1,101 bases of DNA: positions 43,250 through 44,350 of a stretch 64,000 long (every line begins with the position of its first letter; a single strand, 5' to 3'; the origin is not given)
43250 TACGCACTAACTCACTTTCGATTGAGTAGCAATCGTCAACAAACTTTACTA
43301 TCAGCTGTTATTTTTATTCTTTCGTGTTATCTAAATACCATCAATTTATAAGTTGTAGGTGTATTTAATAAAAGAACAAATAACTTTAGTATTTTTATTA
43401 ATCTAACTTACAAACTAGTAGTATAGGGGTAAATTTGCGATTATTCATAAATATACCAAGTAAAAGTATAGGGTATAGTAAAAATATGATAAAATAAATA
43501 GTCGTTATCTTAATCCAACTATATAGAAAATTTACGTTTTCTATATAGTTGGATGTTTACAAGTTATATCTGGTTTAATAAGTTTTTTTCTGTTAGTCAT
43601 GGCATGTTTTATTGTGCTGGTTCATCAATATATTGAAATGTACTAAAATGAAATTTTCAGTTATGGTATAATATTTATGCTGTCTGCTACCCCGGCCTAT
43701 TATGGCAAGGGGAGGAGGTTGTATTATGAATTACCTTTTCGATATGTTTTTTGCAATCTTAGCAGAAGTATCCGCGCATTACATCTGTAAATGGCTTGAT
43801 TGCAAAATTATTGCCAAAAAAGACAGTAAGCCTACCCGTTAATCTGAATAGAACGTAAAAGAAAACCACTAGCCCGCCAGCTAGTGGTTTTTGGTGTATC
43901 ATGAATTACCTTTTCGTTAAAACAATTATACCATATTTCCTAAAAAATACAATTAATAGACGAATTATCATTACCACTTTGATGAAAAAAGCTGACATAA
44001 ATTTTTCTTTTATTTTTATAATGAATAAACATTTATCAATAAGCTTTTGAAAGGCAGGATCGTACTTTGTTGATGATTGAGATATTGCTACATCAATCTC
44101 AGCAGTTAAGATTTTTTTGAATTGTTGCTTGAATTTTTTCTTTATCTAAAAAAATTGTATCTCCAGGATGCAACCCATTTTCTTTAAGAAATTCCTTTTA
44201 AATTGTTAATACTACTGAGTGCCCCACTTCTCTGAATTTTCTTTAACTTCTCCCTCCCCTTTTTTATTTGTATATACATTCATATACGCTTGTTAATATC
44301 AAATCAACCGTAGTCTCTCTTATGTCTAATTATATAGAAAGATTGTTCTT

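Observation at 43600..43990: par/Fst-like type I toxin-antitoxin module with convergent extended -10 promoters, direct repeats and a shared bidirectional terminator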

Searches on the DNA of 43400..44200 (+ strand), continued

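Call 24: get_annotated_region(hit=H77, flank=1500)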
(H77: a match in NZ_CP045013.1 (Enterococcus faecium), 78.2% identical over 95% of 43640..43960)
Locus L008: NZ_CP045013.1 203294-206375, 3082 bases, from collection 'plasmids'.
description: Enterococcus faecium strain LAC7.2 plasmid pI, complete sequence
organism: Enterococcus faecium (NCBI taxid 1352)
taxonomy: Bacteria; Bacillota; Bacilli; Lactobacillales; Enterococcaceae; Enterococcus; Enterococcus faecium
host: -; source: Oreochromis niloticus,bacterial culture,gut; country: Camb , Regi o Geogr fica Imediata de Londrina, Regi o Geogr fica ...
typing (MOB-suite, as given by PLSDB): conjugative; replicon rep_cluster_893; relaxase MOBP; mating-pair formation MPF_T
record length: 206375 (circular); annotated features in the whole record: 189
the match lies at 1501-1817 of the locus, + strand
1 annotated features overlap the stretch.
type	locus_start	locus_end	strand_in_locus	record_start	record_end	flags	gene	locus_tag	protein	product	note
CDS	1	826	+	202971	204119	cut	tnpB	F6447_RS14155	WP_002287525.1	IS200/IS605 family element RNA-guided endonuclease TnpB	-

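Call 25: get_annotated_region(hit=H84, flank=1500)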
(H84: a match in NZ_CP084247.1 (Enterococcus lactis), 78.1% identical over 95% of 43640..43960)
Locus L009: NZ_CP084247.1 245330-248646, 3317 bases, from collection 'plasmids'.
description: Enterococcus lactis strain DH9003 plasmid pY3-1, complete sequence
organism: Enterococcus lactis (NCBI taxid 357441)
taxonomy: Bacteria; Bacillota; Bacilli; Lactobacillales; Enterococcaceae; Enterococcus; Enterococcus lactis
host: -; source: goat; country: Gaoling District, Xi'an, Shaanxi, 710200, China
typing (MOB-suite, as given by PLSDB): conjugative; replicon Inc18,rep_cluster_893; relaxase MOBP; mating-pair formation MPF_T
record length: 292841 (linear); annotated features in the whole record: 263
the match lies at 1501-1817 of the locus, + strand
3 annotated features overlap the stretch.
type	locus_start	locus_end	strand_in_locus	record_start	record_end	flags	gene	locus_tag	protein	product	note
CDS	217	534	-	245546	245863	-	-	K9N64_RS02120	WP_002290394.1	type II toxin-antitoxin system RelE/ParE family toxin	GO:0030541 - plasmid partitioning [Evidence IEA]; GO:0051290 - protein heterotetramerization [Evidence IEA]; GO:0009432 ...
CDS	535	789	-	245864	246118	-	-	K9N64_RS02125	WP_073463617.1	AbrB family transcriptional regulator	-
CDS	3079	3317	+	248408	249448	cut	-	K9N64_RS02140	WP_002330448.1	replication initiator protein A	-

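Call 26: get_annotated_region(hit=H90, flank=1500)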
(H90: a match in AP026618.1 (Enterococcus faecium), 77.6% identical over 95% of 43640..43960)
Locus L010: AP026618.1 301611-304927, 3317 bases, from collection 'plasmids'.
description: Enterococcus faecium AA96 plasmid pAA96_1 DNA, complete sequence
organism: Enterococcus faecium (NCBI taxid 1352)
taxonomy: Bacteria; Bacillota; Bacilli; Lactobacillales; Enterococcaceae; Enterococcus; Enterococcus faecium
host: -; source: Homo sapiens; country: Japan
typing (MOB-suite, as given by PLSDB): conjugative; replicon rep_cluster_893; relaxase MOBP,MOBP; mating-pair formation MPF_T
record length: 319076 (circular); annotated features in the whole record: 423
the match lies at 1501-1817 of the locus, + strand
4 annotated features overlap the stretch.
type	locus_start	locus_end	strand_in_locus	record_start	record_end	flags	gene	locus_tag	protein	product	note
CDS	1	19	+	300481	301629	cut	-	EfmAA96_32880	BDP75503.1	transposase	-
CDS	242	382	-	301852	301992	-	-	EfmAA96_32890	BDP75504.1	addiction module toxin RelE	-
CDS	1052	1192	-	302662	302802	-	-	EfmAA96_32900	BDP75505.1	addiction module toxin RelE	-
CDS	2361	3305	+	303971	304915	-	repA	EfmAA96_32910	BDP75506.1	replication protein RepA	-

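Call 27: get_annotated_region(hit=H91, flank=1500)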
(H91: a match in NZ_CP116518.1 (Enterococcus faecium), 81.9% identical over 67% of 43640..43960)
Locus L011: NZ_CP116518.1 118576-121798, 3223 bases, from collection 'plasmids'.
description: Enterococcus faecium strain R39-1 plasmid pR39-1-A, complete sequence
organism: Enterococcus faecium (NCBI taxid 1352)
taxonomy: Bacteria; Bacillota; Bacilli; Lactobacillales; Enterococcaceae; Enterococcus; Enterococcus faecium
host: -; source: Bos taurus,whole organism,fecal sample; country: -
typing (MOB-suite, as given by PLSDB): conjugative; replicon rep_cluster_893; relaxase MOBP; mating-pair formation MPF_T
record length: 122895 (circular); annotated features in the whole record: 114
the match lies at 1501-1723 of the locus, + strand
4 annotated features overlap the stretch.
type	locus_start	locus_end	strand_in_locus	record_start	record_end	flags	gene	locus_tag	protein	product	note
CDS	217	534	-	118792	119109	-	-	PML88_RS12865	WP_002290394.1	type II toxin-antitoxin system RelE/ParE family toxin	GO:0030541 - plasmid partitioning [Evidence IEA]; GO:0051290 - protein heterotetramerization [Evidence IEA]; GO:0009432 ...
CDS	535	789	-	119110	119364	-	-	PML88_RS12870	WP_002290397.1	AbrB family transcriptional regulator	-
CDS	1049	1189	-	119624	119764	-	-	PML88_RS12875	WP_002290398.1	hypothetical protein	-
CDS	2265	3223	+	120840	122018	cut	-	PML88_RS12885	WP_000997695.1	IS256-like element ISEf1 family transposase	GO:0006313 - DNA transposition [Evidence IEA]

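Call 28: get_annotated_region(hit=H92, flank=1500)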
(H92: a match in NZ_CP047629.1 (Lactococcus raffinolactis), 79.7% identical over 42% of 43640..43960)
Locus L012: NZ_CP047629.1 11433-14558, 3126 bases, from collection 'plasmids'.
description: Lactococcus raffinolactis strain Lr_19_14 plasmid pLraf_19_14_1, complete sequence
organism: Lactococcus raffinolactis (NCBI taxid 1366)
taxonomy: Bacteria; Bacillota; Bacilli; Lactobacillales; Streptococcaceae; Lactococcus; Lactococcus raffinolactis
host: -; source: pure culture from sewage,sewage from Environmental Centre Robert O. Picard; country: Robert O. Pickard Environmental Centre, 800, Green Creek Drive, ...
typing (MOB-suite, as given by PLSDB): non-mobilizable; replicon rep_cluster_342
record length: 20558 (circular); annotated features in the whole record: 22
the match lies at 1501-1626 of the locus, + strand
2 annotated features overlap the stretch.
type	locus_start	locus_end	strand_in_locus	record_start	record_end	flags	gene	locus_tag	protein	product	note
CDS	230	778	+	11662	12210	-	-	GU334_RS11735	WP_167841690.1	helix-turn-helix transcriptional regulator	-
CDS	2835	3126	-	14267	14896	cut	-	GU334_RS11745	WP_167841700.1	replication initiation protein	GO:0006270 - DNA replication initiation [Evidence IEA]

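Call 29: get_annotated_region(hit=H31, flank=1500)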
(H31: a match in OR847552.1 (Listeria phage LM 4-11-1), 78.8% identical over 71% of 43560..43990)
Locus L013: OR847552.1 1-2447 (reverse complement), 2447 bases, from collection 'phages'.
description: UNVERIFIED_ORG: Listeria phage LM 4-11-1 clone NODE_837_length_2472_cov_5.002505 genomic sequence.
organism: Listeria phage LM 4-11-1 (NCBI taxid 3113835)
taxonomy: Viruses
host: Listeria monocytogenes; source: wastewater; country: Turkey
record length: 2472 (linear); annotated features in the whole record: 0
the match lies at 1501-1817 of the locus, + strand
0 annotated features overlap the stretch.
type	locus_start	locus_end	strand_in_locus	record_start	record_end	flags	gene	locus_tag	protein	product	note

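Call 67: search_rna_families(sources=[L002, L005, L012, L019, L021, L022, L023, L025, L027, L031, L036, L039, L044, L045, L046, L048, L050, L054, L056, L064], threshold=evalue, max_evalue=0.01)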
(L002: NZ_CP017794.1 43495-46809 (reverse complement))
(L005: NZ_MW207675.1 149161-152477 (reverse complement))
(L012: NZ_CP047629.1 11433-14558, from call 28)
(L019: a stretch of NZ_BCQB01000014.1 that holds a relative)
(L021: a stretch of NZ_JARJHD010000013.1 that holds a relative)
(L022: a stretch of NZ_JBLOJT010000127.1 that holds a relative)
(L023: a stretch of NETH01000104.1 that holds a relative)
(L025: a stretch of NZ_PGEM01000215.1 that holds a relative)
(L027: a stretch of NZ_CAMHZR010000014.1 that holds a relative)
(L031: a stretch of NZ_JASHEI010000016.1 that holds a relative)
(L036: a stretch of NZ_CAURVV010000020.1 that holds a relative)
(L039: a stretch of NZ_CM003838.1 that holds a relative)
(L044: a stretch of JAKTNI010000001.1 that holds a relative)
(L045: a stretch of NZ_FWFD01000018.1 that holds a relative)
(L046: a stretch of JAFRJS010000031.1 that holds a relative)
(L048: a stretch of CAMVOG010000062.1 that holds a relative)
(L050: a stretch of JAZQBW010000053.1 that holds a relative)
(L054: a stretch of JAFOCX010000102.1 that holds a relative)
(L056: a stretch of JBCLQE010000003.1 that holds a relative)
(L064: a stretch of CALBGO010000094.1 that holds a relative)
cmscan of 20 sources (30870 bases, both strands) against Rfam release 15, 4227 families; matches with E-value up to 0.01: 18.
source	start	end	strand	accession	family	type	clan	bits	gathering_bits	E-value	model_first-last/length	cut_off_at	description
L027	557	779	+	RF02442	SpF66_sRNA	Gene; sRNA;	-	114.9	42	5.9e-27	1-239/239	no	Streptococcus sRNA SpF66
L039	557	779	+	RF02442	SpF66_sRNA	Gene; sRNA;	-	102.6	42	1.4e-23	1-239/239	no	Streptococcus sRNA SpF66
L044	556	775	+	RF02442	SpF66_sRNA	Gene; sRNA;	-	97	42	5e-22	1-239/239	no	Streptococcus sRNA SpF66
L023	356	586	+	RF02442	SpF66_sRNA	Gene; sRNA;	-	82.2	42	6.1e-18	1-239/239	no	Streptococcus sRNA SpF66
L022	562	776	+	RF02442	SpF66_sRNA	Gene; sRNA;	-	70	42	1.3e-14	1-239/239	no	Streptococcus sRNA SpF66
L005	1532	1758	+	RF02442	SpF66_sRNA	Gene; sRNA;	-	55.6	42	1.2e-10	1-239/239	no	Streptococcus sRNA SpF66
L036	326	412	-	RF00169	Bacteria_small_SRP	Gene;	CL00003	52.8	40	5.4e-09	1-97/97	no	Bacterial small signal recognition particle RNA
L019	561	788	+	RF02442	SpF66_sRNA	Gene; sRNA;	-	52.3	42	1e-09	1-239/239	no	Streptococcus sRNA SpF66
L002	1538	1755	+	RF02442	SpF66_sRNA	Gene; sRNA;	-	49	42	8e-09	1-239/239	no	Streptococcus sRNA SpF66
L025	562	760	+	RF02442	SpF66_sRNA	Gene; sRNA;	-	47.6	42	2e-08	1-239/239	no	Streptococcus sRNA SpF66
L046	573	769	+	RF02442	SpF66_sRNA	Gene; sRNA;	-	42.6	42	4.7e-07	1-239/239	no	Streptococcus sRNA SpF66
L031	562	758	+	RF02442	SpF66_sRNA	Gene; sRNA;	-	41.1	42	1.2e-06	1-239/239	no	Streptococcus sRNA SpF66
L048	564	774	+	RF02442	SpF66_sRNA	Gene; sRNA;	-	38.1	42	7.9e-06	1-239/239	no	Streptococcus sRNA SpF66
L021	556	777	+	RF02442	SpF66_sRNA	Gene; sRNA;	-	37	42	1.6e-05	1-239/239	no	Streptococcus sRNA SpF66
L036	562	759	+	RF02442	SpF66_sRNA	Gene; sRNA;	-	37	42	1.7e-05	1-239/239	no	Streptococcus sRNA SpF66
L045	556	771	+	RF02442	SpF66_sRNA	Gene; sRNA;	-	33.5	42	0.00014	1-239/239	no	Streptococcus sRNA SpF66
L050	146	355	+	RF02442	SpF66_sRNA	Gene; sRNA;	-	32.8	42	0.00023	1-239/239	no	Streptococcus sRNA SpF66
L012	1414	1630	+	RF02442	SpF66_sRNA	Gene; sRNA;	-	31.8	42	0.00044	1-239/239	no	Streptococcus sRNA SpF66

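Call 86: search_dna_similar(query=L005:1501-1817:+, collection=plasmids, mode=near, max_rows=12)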
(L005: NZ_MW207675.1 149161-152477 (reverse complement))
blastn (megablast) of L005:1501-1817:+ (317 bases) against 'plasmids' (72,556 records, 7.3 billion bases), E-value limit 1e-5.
Records with a match: 439; places in all: 937; records where one place covers at least 80% of the query: 431.
Best place of each record, by identity: >=99% 60; 95-99% 290; 90-95% 8; 80-90% 81.
By first word of the organism name: Enterococcus 438; Lactococcus 1.
By predicted mobility (MOB-suite, as given by PLSDB): conjugative 299; non-mobilizable 116; mobilizable 24.
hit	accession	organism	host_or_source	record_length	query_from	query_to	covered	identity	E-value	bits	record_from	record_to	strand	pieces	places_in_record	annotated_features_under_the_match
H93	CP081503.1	Enterococcus faecium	mixed culture,swine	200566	1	317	100%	100.0%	6e-165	586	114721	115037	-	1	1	none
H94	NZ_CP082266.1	Enterococcus lactis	mixed culture,swine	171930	1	317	100%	100.0%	6e-165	586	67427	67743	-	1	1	none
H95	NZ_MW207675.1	Enterococcus faecium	-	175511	1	317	100%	100.0%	6e-165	586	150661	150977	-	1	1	none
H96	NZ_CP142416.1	Enterococcus faecium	Bovine,milk sample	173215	1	317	100%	100.0%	6e-165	586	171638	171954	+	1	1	none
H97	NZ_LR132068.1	Enterococcus faecium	-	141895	1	317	100%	99.7%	3e-163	580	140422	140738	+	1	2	none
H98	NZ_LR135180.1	Enterococcus faecium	-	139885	1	317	100%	99.7%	3e-163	580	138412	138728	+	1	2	none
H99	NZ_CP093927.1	Enterococcus hirae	swine,water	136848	1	317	100%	99.7%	3e-163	580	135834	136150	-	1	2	none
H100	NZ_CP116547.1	Enterococcus faecium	Bos taurus,whole organism,fecal sample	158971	1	317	100%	99.7%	3e-163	580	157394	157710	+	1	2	none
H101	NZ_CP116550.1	Enterococcus faecium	Bos taurus,whole organism,fecal sample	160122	1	317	100%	99.7%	3e-163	580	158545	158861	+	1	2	none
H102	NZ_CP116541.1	Enterococcus faecium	Bos taurus,whole organism,fecal sample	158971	1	317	100%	99.7%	3e-163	580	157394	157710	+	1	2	none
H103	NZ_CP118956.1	Enterococcus faecium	Type strain bacterial culture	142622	1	317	100%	99.7%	3e-163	580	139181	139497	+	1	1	none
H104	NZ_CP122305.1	Enterococcus hirae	pure culture,piglets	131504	1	317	100%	99.7%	3e-163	580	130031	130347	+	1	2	none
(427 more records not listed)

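Call 87: search_dna_similar(query=L002:1501-1815:+, collection=plasmids, mode=near, max_rows=12)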
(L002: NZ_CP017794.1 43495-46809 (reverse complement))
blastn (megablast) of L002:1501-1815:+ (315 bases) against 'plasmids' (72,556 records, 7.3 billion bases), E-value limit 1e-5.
Records with a match: 438; places in all: 702; records where one place covers at least 80% of the query: 427.
Best place of each record, by identity: >=99% 174; 95-99% 1; 90-95% 1; 80-90% 262.
By first word of the organism name: Enterococcus 437; Lactococcus 1.
By predicted mobility (MOB-suite, as given by PLSDB): conjugative 299; non-mobilizable 115; mobilizable 24.
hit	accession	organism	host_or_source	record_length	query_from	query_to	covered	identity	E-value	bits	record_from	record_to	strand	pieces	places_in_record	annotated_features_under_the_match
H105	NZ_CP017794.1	Enterococcus faecium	Homo sapiens,Peritoneal fluid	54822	1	315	100%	100.0%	7e-164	582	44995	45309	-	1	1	none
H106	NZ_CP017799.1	Enterococcus faecium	Homo sapiens,Peritoneal fluid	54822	1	315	100%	100.0%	7e-164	582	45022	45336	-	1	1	none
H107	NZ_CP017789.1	Enterococcus faecium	Homo sapiens,wound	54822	1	315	100%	100.0%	7e-164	582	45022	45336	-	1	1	none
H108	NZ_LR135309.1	Enterococcus faecium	-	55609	1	315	100%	100.0%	7e-164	582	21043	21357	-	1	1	none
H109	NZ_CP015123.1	Enterococcus faecium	single cell culture,blood of a ...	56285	1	315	100%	100.0%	7e-164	582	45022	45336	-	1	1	none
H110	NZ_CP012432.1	Enterococcus faecium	Homo sapiens,human blood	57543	1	315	100%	100.0%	7e-164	582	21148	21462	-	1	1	none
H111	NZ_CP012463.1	Enterococcus faecium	Homo sapiens,human blood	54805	1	315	100%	100.0%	7e-164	582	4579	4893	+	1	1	none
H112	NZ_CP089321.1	Enterococcus faecium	Homo sapiens,blood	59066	1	315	100%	100.0%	7e-164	582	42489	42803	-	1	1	none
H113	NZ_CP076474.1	Enterococcus faecium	Homo sapiens,cell culture,blood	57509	1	315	100%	100.0%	7e-164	582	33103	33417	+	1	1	none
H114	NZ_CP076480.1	Enterococcus faecium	Homo sapiens,cell culture,blood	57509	1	315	100%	100.0%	7e-164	582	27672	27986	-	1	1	none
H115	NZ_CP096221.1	Enterococcus faecium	Homo sapiens,blood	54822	1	315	100%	100.0%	7e-164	582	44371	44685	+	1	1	none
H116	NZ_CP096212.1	Enterococcus faecium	Homo sapiens,blood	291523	1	315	100%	100.0%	7e-164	582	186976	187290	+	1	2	none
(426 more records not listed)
